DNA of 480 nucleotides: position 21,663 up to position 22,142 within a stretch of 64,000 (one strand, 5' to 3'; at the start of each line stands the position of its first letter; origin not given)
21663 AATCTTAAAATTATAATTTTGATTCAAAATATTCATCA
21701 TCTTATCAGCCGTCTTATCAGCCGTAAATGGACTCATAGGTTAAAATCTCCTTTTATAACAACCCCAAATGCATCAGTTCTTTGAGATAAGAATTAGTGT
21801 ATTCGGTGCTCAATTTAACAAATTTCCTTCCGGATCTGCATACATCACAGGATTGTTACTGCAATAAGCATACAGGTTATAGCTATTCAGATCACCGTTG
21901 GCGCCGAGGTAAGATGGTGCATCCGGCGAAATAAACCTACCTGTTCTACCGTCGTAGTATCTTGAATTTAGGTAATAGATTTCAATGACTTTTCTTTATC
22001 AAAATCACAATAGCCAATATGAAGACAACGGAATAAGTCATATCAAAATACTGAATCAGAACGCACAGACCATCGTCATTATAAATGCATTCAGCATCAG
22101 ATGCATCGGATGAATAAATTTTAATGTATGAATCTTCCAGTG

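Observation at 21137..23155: AT-rich island with an orphan RHS-core tip and immunity-like small ORFs but no rhs gene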

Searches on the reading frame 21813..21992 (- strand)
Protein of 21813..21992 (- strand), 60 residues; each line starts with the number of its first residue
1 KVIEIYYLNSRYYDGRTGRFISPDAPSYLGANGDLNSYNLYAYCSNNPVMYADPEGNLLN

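Call 5: search_protein_families(library=pfam, proteins=[window:21813-21992:-], max_evalue=1)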
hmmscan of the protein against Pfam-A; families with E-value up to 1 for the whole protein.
window:21813-21992:- (60 aa): 2 families
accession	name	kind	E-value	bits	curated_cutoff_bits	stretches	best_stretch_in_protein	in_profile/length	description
PF02013.21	CBM_10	-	0.065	14.2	23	1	37-57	4-25/36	Cellulose or protein binding domain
PF25023.1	TEN_YD-shell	-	0.096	11.1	50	1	5-49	847-891/909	Teneurin YD-shell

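Call 6: search_protein_families(library=ncbifam, proteins=[window:21813-21992:-], max_evalue=1)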
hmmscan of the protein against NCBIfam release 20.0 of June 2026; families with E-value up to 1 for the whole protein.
window:21813-21992:- (60 aa): 2 families
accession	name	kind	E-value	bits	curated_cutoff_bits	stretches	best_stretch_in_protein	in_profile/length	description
TIGR03696.1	Rhs_assc_core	domain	4.4e-15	56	32.5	1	4-56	29-75/76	RHS repeat-associated core domain-containing protein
NF041261.1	RHS_core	equivalog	0.0032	15.3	2000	1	5-56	1216-1260/1261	RHS element core protein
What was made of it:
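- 21810..21992 (-): RHS repeat-associated core 'tip' relic: last YD repeat through the DPEG motif, truncated 5' at the end of orf243 and stopping 4 codons after DPEG. TIGR03696 at 56 bits, E 4.4e-15 (call 6).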

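Call 16: find_related_loci(query=window:21813-21992:-, collection=genome_contigs, flank=10000)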
Query window:21813-21992:- (60 aa) in genome_contigs; peptide patterns used: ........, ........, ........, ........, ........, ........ (x = any residue, [..] = any of these).
272 stretches matched a pattern; 96 encode a relative of the query (tblastn E <= 1e-3); the best 80 are kept; 79 distinct loci.
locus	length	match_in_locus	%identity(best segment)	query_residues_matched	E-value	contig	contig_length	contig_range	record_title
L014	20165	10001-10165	78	3-57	6e-26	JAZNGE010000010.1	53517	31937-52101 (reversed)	MAG: Eubacteriales bacterium isolate T1900044708_TS20190174.MAGScoT_cleanbin_000025 SGB_1822_k141_477683, whole genome s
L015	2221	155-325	77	3-59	2e-25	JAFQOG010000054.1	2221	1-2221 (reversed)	MAG: Clostridia bacterium isolate RGIG2000 Goat_Colon-1__c852223, whole genome shotgun sequence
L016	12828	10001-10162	81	6-59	2e-24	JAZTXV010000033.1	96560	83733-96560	MAG: Eubacteriales bacterium isolate T1900045328_YK20190017.MAGScoT_cleanbin_000074 SGB_6489_k141_397211, whole genome s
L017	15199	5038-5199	80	5-58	2e-24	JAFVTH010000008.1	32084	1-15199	MAG: Clostridia bacterium isolate RGIG5375 Sheep_Colon-3__c225805, whole genome shotgun sequence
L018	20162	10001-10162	78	6-59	1e-23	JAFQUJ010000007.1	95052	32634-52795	MAG: Clostridia bacterium isolate RGIG2159 Goat_Colon.Co__c1412092, whole genome shotgun sequence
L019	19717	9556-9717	74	5-58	4e-22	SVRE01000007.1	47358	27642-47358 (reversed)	MAG: Oscillospiraceae bacterium isolate SIG635 NODE_4027_length_47358_cov_1.657301, whole genome shotgun sequence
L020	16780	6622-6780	70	5-57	8e-22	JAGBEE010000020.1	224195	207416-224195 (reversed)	MAG: Clostridia bacterium isolate RGIG9037 Water_deer_Rectum-4__c2673, whole genome shotgun sequence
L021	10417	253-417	69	3-57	7e-22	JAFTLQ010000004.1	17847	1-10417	MAG: Clostridia bacterium isolate RGIG3931 Roe_deer_Cecum-3__c379, whole genome shotgun sequence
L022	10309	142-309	66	3-58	1e-21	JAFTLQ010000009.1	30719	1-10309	MAG: Clostridia bacterium isolate RGIG3931 Roe_deer_Cecum-3__c769, whole genome shotgun sequence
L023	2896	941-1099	68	6-58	9e-21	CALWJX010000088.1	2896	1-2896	MAG: uncultured Clostridia bacterium isolate BRZ_FI__bin114 genome assembly, contig: BRZ_FI__NODE_41382_length_2896_cov_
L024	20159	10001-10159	70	6-58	8e-21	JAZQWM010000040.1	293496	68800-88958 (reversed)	MAG: Eubacteriales bacterium isolate T1900045166_TC20190160.MAGScoT_cleanbin_000006 SGB_5139_k141_1749717, whole genome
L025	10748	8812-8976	67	3-57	4e-20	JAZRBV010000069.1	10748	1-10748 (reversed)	MAG: Eubacteriales bacterium isolate T1900045124_TC20190118.MAGScoT_cleanbin_000005 SGB_4856_k141_1924768, whole genome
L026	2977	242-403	69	6-59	1e-19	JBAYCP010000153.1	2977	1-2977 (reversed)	MAG: Bacilli bacterium isolate SO_2016_CLC_T2_30 scaffold81814_PH3_Jul20_2016, whole genome shotgun sequence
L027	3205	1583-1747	65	5-59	1e-19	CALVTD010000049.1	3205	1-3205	MAG: uncultured Clostridia bacterium isolate BRZ_CQ__bin56 genome assembly, contig: BRZ_CQ__NODE_36812_length_3205_cov_2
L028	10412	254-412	62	5-59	4e-19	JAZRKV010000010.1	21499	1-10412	MAG: Acutalibacteraceae bacterium isolate T1900045445_YK20190136.MAGScoT_cleanbin_000025 SGB_7145_k141_1165824, whole ge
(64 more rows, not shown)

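Call 27: find_homologous_proteins(query=window:21813-21992:-, max_evalue=1e-8)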
Query window:21813-21992:- (60 aa): 11 proteins with E <= 1e-8 among 11 candidates.
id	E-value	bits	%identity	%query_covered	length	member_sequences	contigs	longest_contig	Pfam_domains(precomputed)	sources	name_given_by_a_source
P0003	2.1e-31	124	98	97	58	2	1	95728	-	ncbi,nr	ncbi:MAG: hypothetical protein E7617_01570 [Ruminococcaceae bacterium]|nr:hypothetical protein [Osci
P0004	6.4e-19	85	75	88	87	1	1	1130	-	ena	-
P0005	4.7e-18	82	76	90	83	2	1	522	-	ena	-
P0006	4.7e-17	79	68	95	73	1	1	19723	-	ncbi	-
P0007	1.2e-15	75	70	88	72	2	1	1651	-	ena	-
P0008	1.1e-13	68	66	78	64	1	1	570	-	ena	-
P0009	6.3e-13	66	64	92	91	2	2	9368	-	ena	-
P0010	2.5e-12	64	61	90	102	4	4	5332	-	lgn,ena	-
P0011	8.0e-12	63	63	87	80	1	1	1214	-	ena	-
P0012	6.1e-11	60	62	87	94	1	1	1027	-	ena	-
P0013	7.7e-11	59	61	90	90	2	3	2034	-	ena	-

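Call 28: find_encoding_contigs(protein=P0003, flank=10000, max_places=4)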
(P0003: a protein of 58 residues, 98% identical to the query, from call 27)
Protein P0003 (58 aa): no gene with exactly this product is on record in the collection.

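Call 37: search_protein_families(library=pfam, proteins=[L020:4900-5544:+, L020:6454-7233:+, L020:7246-7668:+], max_evalue=0.1)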
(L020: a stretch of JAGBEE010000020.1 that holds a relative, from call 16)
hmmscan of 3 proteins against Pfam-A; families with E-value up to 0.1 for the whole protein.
L020:4900-5544:+ (215 aa): 0 families

L020:6454-7233:+ (260 aa): 3 families
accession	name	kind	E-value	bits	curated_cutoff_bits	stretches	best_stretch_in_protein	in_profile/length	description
PF05593.20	RHS_repeat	-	0.024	15.5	22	0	5-26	11-31/38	RHS Repeat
PF17780.6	OCRE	-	0.026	15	24.7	1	48-80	4-38/52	OCRE domain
PF25023.1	TEN_YD-shell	-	0.026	13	50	1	36-110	826-900/909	Teneurin YD-shell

L020:7246-7668:+ (141 aa): 0 families

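Call 56: search_protein_families(library=ncbifam, proteins=[L020:4900-5544:+, L020:5553-6035:+], max_evalue=0.1)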
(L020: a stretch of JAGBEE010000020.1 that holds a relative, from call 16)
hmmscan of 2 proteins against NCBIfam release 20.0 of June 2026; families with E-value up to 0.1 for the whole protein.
L020:4900-5544:+ (215 aa): 1 family
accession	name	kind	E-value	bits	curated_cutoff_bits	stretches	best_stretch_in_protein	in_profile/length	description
TIGR03696.1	Rhs_assc_core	domain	8.3e-05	23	32.5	1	1-38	45-75/76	RHS repeat-associated core domain-containing protein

L020:5553-6035:+ (161 aa): 1 family
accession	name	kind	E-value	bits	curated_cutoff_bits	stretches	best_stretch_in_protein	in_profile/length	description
NF009160.0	PRK12505.1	equivalog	0.02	14.3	140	1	121-161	114-154/179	putative monovalent cation/H+ antiporter subunit B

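Call 76: find_encoding_contigs(protein=P0044, flank=10000, max_places=5)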
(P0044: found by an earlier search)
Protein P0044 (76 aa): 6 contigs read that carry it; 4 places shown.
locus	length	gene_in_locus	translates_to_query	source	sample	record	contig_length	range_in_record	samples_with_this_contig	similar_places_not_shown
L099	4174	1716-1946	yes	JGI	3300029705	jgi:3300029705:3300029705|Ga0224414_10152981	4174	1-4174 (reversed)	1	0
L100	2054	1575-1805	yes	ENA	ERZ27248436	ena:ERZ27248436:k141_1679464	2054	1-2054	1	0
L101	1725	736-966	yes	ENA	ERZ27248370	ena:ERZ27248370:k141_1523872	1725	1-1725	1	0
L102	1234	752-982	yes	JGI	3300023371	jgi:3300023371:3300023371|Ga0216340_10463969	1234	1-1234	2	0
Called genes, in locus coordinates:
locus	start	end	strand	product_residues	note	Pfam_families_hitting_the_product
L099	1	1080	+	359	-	?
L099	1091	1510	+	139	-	-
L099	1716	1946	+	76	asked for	-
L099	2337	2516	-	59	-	-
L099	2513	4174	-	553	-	?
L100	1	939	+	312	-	?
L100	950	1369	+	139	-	-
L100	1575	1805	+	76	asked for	-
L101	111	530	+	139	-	-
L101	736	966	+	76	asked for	-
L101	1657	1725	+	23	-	?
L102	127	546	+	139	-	-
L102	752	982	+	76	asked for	-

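Call 77: find_encoding_contigs(protein=P0033, flank=5000, max_places=4)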
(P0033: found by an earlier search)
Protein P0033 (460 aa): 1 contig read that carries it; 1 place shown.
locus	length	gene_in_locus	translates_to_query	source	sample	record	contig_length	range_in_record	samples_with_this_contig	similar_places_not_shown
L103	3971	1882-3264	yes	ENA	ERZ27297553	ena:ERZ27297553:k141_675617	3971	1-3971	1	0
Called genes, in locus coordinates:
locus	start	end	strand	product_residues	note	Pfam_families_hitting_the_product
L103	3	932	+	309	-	?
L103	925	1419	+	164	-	-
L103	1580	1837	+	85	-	-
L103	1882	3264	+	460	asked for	-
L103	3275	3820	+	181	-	-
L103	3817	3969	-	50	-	?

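Call 80: find_encoding_contigs(protein=P0044, flank=10000, max_places=10)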
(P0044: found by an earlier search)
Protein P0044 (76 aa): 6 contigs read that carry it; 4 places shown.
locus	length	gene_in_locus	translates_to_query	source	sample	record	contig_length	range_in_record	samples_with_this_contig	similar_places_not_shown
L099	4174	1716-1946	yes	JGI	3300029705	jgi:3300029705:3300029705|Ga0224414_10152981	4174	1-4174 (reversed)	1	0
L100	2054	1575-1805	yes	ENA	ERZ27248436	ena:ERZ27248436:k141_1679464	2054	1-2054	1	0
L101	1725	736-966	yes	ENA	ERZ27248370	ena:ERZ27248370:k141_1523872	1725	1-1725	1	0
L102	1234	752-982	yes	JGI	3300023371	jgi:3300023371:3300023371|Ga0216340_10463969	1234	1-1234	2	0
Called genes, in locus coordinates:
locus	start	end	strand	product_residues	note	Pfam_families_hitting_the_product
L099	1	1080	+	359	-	?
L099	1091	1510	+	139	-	-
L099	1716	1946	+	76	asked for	-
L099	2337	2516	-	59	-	-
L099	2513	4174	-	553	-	?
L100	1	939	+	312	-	?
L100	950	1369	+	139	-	-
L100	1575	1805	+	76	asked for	-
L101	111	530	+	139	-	-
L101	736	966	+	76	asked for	-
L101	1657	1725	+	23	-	?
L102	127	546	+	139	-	-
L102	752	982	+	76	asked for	-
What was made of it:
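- Tried and rejected: A repeat look-up of P0044 did not return the 35-kb contig (call 80).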

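Call 81: find_related_loci(query=L099:1-1077:+, collection=metagenome_contigs, flank=10000)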
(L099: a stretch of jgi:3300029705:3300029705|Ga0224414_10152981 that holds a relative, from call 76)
Query L099:1-1077:+ (359 aa) in metagenome_contigs; peptide patterns used: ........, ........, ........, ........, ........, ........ (x = any residue, [..] = any of these).
147 stretches matched a pattern; 77 encode a relative of the query (tblastn E <= 1e-3); 77 distinct loci.
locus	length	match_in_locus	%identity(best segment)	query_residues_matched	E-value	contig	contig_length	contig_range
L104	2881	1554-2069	66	1-172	2e-72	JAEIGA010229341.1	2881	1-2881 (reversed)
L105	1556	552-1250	55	4-172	6e-57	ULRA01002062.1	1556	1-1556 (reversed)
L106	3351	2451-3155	42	23-255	2e-44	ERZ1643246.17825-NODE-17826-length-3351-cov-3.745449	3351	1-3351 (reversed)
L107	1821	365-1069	42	23-255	2e-44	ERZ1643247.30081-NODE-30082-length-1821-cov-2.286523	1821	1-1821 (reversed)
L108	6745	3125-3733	43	1-208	3e-43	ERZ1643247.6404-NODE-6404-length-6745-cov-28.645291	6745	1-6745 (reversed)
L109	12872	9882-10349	49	22-182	3e-41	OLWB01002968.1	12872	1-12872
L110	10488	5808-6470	42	4-231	4e-41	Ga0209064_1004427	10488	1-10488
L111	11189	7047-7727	41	23-243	3e-40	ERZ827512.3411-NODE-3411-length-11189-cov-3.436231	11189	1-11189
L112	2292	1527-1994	47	4-164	4e-40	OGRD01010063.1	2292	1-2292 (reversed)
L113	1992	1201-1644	51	22-174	3e-40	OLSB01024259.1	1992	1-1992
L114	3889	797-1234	50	22-173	4e-40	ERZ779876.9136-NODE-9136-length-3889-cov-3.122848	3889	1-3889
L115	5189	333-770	50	22-173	8e-40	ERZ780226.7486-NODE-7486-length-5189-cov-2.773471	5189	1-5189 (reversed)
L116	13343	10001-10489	48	22-191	2e-38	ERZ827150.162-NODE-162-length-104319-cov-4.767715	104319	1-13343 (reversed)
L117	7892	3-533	60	56-172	9e-38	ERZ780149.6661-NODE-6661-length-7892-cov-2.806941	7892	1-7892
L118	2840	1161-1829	39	4-238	1e-37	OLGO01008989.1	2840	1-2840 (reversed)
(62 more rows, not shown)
